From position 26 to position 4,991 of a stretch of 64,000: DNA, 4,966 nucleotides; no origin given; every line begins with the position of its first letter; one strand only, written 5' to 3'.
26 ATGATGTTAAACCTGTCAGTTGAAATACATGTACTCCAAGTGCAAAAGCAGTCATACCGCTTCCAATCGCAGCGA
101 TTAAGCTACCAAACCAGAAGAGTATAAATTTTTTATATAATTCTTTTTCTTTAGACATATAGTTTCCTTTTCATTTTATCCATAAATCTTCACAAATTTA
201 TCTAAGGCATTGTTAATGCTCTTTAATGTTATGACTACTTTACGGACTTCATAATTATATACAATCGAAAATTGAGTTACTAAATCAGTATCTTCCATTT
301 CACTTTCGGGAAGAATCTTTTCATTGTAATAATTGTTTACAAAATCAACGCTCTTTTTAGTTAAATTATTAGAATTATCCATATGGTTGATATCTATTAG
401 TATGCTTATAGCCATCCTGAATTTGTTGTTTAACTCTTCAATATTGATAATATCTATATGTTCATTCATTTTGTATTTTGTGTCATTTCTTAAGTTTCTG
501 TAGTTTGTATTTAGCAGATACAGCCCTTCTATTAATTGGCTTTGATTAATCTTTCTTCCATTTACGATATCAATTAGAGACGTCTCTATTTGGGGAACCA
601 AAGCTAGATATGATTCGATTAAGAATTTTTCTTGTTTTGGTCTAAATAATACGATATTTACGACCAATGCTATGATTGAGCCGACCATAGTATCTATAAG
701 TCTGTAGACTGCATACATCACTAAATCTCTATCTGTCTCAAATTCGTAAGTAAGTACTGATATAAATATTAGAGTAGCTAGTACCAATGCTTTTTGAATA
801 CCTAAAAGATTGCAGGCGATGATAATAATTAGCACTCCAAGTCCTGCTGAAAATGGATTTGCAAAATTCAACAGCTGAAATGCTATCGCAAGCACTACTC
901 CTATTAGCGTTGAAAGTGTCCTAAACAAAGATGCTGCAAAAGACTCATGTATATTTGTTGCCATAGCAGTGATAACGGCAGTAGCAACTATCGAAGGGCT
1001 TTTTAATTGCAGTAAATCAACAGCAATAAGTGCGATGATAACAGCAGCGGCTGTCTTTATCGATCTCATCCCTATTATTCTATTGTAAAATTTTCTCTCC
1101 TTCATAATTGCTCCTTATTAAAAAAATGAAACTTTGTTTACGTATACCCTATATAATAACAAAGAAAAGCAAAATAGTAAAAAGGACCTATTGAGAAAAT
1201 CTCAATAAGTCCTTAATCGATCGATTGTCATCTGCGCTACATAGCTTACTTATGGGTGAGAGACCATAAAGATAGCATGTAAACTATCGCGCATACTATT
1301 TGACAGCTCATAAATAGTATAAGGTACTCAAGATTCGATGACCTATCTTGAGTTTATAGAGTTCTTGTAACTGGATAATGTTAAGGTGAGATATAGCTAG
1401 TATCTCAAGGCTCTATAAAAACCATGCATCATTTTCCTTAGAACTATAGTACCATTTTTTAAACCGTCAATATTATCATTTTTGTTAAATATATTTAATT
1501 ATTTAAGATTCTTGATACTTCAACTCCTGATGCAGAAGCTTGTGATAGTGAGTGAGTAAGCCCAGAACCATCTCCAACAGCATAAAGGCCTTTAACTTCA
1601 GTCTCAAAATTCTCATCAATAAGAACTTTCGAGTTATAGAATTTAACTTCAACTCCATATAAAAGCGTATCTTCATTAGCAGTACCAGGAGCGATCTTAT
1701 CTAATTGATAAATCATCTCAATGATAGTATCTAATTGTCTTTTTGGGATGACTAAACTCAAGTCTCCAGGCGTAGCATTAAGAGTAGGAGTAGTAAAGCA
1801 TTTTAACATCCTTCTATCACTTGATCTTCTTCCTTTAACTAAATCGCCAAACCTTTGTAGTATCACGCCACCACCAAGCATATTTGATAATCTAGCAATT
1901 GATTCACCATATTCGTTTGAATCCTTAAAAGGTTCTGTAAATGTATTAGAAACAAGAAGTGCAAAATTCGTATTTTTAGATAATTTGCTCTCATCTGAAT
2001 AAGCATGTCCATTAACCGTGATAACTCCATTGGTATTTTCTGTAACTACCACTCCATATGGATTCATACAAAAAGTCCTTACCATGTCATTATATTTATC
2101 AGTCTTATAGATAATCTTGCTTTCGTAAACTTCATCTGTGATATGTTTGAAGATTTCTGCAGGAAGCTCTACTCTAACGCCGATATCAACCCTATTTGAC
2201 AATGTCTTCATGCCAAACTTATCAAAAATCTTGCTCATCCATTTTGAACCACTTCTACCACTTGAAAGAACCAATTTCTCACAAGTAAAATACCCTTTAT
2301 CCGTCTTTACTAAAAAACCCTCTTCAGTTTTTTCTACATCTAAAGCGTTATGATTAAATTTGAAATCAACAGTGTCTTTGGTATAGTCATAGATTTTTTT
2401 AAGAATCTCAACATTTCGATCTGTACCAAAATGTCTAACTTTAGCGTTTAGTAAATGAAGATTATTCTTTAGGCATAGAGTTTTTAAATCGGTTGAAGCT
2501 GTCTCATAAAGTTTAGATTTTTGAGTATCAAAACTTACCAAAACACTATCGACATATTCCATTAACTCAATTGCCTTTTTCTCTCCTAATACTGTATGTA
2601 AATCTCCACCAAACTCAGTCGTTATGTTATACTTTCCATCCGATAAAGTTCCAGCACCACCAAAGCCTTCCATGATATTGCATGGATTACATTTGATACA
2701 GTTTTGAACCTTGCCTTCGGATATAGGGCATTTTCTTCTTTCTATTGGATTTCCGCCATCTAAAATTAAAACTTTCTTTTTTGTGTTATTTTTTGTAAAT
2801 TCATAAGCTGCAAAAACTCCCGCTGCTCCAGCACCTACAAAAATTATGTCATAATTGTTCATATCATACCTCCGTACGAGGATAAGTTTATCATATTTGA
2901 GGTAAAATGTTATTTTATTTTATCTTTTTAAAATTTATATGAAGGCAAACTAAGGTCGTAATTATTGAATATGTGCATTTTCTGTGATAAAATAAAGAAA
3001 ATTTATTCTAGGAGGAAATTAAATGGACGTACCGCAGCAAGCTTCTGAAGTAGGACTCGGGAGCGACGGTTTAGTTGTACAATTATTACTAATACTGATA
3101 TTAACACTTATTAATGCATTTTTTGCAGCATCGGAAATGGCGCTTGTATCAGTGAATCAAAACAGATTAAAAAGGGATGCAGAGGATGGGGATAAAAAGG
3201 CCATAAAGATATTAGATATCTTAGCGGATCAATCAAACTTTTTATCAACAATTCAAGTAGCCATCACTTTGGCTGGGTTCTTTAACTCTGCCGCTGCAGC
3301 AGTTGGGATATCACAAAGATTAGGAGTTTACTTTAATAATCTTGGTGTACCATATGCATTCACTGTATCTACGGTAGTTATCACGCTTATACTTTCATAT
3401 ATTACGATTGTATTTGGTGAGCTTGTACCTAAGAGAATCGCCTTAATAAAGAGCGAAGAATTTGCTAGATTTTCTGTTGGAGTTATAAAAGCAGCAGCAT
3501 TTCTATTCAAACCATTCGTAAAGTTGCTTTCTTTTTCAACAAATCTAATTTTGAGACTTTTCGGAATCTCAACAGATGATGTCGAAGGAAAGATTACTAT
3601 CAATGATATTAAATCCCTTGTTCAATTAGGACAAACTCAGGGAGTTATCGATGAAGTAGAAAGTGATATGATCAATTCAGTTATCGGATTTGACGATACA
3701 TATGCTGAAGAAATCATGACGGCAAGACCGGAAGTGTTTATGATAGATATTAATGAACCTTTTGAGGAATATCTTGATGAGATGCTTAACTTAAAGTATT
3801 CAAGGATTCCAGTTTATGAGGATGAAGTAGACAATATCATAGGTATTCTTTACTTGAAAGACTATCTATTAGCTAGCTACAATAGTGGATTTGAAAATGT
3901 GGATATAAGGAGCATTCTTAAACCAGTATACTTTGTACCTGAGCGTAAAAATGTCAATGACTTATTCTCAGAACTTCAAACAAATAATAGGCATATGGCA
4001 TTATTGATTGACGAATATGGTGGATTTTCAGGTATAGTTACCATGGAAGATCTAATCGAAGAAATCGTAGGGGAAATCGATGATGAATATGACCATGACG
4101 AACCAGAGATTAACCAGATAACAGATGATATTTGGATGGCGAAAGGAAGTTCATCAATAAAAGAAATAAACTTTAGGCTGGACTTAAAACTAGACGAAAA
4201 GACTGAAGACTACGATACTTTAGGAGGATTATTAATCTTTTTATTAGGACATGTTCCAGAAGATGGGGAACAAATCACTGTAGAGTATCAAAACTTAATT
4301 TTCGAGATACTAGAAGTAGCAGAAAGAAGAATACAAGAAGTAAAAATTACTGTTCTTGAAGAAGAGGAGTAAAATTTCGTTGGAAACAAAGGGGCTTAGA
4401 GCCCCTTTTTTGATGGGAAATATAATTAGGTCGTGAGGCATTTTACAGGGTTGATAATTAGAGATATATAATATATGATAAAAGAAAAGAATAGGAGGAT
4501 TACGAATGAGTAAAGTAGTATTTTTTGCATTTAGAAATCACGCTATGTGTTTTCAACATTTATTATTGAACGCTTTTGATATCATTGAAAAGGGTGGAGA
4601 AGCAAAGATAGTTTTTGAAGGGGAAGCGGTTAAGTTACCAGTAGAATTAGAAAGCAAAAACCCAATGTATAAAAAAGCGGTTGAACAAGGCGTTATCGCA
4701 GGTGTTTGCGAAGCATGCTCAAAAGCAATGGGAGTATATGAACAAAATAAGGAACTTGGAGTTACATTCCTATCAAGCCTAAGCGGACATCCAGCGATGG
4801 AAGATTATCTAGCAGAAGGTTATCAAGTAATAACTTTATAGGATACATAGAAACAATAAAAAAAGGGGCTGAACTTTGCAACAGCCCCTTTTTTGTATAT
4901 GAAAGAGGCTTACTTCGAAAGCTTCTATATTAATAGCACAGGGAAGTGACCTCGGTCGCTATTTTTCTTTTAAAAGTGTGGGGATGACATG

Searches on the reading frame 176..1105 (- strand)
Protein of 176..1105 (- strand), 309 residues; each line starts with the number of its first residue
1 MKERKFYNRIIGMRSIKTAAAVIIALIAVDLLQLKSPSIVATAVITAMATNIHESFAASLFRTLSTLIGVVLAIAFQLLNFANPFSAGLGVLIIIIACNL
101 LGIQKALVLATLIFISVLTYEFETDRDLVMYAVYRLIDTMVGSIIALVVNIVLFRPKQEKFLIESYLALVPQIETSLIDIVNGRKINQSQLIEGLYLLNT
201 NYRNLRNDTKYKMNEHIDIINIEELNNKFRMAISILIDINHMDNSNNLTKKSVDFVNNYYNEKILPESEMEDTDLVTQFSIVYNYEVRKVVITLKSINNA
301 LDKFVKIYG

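Call 55: search_protein_families(library=pfam, proteins=[window:176-1105:-], max_evalue=0.00001)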
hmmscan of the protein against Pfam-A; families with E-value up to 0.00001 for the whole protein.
window:176-1105:- (309 aa): 2 families
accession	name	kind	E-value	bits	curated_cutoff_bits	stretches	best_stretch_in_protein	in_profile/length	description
PF06081.17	ArAE_1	-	9e-16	58.7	22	1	10-153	2-141/141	Aromatic acid exporter family member 1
PF13515.12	FUSC_2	-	1.3e-09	38.6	25.6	1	24-149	1-126/126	Fusaric acid resistance protein-like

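Call 79: find_encoding_contigs(protein=window:176-1105:-, flank=10000, max_places=6)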
Protein window:176-1105:- (309 aa): 9 contigs read that carry it; 6 places shown.
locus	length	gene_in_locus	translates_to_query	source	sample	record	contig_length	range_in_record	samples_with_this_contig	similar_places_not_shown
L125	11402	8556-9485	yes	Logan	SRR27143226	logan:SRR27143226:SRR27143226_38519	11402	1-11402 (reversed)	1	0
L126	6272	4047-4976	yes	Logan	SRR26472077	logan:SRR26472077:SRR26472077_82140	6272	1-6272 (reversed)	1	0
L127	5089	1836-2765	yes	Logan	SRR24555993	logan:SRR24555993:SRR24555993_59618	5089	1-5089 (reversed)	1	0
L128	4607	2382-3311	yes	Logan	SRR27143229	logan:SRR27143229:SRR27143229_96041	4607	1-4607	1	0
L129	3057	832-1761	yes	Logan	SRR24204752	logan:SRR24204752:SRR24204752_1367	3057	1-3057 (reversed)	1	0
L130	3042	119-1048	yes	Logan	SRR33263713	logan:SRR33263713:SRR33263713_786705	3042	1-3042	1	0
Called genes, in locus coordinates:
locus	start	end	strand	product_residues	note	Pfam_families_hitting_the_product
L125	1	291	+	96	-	?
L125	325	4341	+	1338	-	PF07926:TPR_MLP1_2 (faint), PF28019:HmpF (weak), PF02687:FtsX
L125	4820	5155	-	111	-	PF02635:DsrE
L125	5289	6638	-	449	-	PF01595:CNNM, PF00571:CBS (weak), PF03471:CorC_HlyC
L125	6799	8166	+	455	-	PF03486:HI0933_like (faint), PF07992:Pyr_redox_2 (faint), PF13738:Pyr_redox_3 (faint), PF21688:FAD-depend_C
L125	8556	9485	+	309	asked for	PF06081:ArAE_1, PF04632:FUSC (faint), PF13515:FUSC_2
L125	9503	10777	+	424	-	PF05977:MFS_3, PF07690:MFS_1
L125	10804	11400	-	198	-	?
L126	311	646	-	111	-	PF02635:DsrE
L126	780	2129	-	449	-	PF01595:CNNM, PF00571:CBS (weak), PF03471:CorC_HlyC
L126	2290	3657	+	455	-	PF03486:HI0933_like (faint), PF07992:Pyr_redox_2 (faint), PF13738:Pyr_redox_3 (faint), PF21688:FAD-depend_C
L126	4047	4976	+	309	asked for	PF06081:ArAE_1, PF04632:FUSC (faint), PF13515:FUSC_2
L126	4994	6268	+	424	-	PF05977:MFS_3, PF07690:MFS_1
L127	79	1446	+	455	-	PF03486:HI0933_like (faint), PF07992:Pyr_redox_2 (faint), PF13738:Pyr_redox_3 (faint), PF21688:FAD-depend_C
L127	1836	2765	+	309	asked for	PF06081:ArAE_1, PF04632:FUSC (faint), PF13515:FUSC_2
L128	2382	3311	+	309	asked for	PF06081:ArAE_1, PF04632:FUSC (faint), PF13515:FUSC_2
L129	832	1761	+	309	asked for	PF06081:ArAE_1, PF04632:FUSC (faint), PF13515:FUSC_2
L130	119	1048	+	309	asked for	PF06081:ArAE_1, PF04632:FUSC (faint), PF13515:FUSC_2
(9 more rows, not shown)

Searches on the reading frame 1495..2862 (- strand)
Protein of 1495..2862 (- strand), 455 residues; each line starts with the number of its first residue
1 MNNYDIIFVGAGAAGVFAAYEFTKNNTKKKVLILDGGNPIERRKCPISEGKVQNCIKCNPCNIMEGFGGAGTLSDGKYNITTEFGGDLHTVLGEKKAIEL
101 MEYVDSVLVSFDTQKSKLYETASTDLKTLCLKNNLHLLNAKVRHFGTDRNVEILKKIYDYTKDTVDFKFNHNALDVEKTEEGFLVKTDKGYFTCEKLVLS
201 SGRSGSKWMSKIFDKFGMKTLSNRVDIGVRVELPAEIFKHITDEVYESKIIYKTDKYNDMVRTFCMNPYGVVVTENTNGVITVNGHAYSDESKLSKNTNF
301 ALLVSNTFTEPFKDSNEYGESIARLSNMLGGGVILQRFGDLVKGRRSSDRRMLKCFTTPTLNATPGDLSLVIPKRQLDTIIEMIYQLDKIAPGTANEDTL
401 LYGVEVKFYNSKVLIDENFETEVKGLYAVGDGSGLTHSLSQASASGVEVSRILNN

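Call 55: search_protein_families(library=pfam, proteins=[window:1495-2862:-], max_evalue=0.00001)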
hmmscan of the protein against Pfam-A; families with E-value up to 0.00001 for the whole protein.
window:1495-2862:- (455 aa): 4 families
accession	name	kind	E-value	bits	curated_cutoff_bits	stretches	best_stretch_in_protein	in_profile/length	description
PF21688.3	FAD-depend_C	-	5.9e-12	46.6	27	1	227-406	4-195/197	FAD-dependent protein, C-terminal domain-like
PF07992.20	Pyr_redox_2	-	9.5e-09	35.5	26.1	0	4-50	1-45/291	Pyridine nucleotide-disulphide oxidoreductase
PF03486.20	HI0933_like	-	9.9e-09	35.4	50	0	5-42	2-37/244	HI0933-like protein Rossmann domain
PF13738.12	Pyr_redox_3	-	1.2e-07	31.8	30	0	144-203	77-134/305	Pyridine nucleotide-disulphide oxidoreductase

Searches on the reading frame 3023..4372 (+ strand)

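Call 24: search_protein_families(library=pfam, proteins=[window:3023-4372:+], max_evalue=0.001)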
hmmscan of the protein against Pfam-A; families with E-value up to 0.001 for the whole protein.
window:3023-4372:+ (449 aa): 3 families
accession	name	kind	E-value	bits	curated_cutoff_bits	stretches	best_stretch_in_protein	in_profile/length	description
PF01595.25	CNNM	-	3.3e-44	151.1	28.4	1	22-213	1-181/181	Cyclin M transmembrane N-terminal domain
PF03471.22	CorC_HlyC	-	7.1e-20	71.2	27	1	365-444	2-79/81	Transporter associated domain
PF00571.33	CBS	-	1.4e-13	51.4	24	2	299-349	6-56/57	CBS domain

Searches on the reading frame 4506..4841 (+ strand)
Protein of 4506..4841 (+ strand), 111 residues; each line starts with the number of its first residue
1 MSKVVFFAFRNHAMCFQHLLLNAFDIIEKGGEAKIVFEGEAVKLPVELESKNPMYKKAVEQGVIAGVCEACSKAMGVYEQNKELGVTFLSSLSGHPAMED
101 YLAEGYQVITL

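Call 24: search_protein_families(library=pfam, proteins=[window:4506-4841:+], max_evalue=0.001)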
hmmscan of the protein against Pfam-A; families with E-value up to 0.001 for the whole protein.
window:4506-4841:+ (111 aa): 1 family
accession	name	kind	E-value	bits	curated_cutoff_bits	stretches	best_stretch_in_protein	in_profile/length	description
PF02635.20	DsrE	-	1.7e-07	31.8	22.7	1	28-110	29-115/116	DsrE/DsrF-like family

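Call 37: find_encoding_contigs(protein=window:4506-4841:+, flank=3000, max_places=10)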
Protein window:4506-4841:+ (111 aa): 15 contigs read that carry it; 10 places shown.
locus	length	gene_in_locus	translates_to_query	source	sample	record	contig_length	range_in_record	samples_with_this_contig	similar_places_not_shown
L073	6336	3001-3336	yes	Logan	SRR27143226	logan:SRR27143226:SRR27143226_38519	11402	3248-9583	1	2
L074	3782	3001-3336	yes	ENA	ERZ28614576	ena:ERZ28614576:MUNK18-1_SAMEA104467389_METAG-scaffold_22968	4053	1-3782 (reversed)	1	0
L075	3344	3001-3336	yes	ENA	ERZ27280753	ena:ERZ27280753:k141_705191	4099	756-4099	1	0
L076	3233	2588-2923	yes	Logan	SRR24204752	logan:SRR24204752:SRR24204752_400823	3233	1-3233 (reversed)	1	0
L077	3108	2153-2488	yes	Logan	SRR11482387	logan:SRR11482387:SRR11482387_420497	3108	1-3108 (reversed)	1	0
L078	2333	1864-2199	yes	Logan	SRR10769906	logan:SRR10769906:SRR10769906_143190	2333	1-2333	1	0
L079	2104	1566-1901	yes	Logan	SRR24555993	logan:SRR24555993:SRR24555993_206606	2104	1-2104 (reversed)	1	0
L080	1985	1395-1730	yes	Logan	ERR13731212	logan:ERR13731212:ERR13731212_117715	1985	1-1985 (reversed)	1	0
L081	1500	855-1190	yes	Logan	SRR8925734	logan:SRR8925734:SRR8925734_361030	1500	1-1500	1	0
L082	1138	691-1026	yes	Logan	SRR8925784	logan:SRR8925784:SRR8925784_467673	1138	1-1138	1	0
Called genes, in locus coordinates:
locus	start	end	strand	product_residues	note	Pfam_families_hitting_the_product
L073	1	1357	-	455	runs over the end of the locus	PF03486:HI0933_like (faint), PF07992:Pyr_redox_2 (faint), PF13738:Pyr_redox_3 (faint), PF21688:FAD-depend_C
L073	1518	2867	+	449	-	PF01595:CNNM, PF00571:CBS (weak), PF03471:CorC_HlyC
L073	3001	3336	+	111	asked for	PF02635:DsrE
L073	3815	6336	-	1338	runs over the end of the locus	PF07926:TPR_MLP1_2 (faint), PF28019:HmpF (weak), PF02687:FtsX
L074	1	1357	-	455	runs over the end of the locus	PF03486:HI0933_like (faint), PF07992:Pyr_redox_2 (faint), PF13738:Pyr_redox_3 (faint), PF21688:FAD-depend_C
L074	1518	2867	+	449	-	PF01595:CNNM, PF00571:CBS (weak), PF03471:CorC_HlyC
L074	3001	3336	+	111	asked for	PF02635:DsrE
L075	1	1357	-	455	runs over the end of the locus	PF03486:HI0933_like (faint), PF07992:Pyr_redox_2 (faint), PF13738:Pyr_redox_3 (faint), PF21688:FAD-depend_C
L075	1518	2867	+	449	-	PF01595:CNNM, PF00571:CBS (weak), PF03471:CorC_HlyC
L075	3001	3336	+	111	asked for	PF02635:DsrE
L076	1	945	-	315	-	?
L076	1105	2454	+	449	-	PF01595:CNNM, PF00571:CBS (weak), PF03471:CorC_HlyC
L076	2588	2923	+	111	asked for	PF02635:DsrE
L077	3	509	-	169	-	?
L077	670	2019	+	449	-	PF01595:CNNM, PF00571:CBS (weak), PF03471:CorC_HlyC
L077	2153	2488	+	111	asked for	PF02635:DsrE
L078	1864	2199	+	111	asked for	PF02635:DsrE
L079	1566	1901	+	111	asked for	PF02635:DsrE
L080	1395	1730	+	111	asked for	PF02635:DsrE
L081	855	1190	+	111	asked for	PF02635:DsrE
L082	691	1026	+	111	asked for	PF02635:DsrE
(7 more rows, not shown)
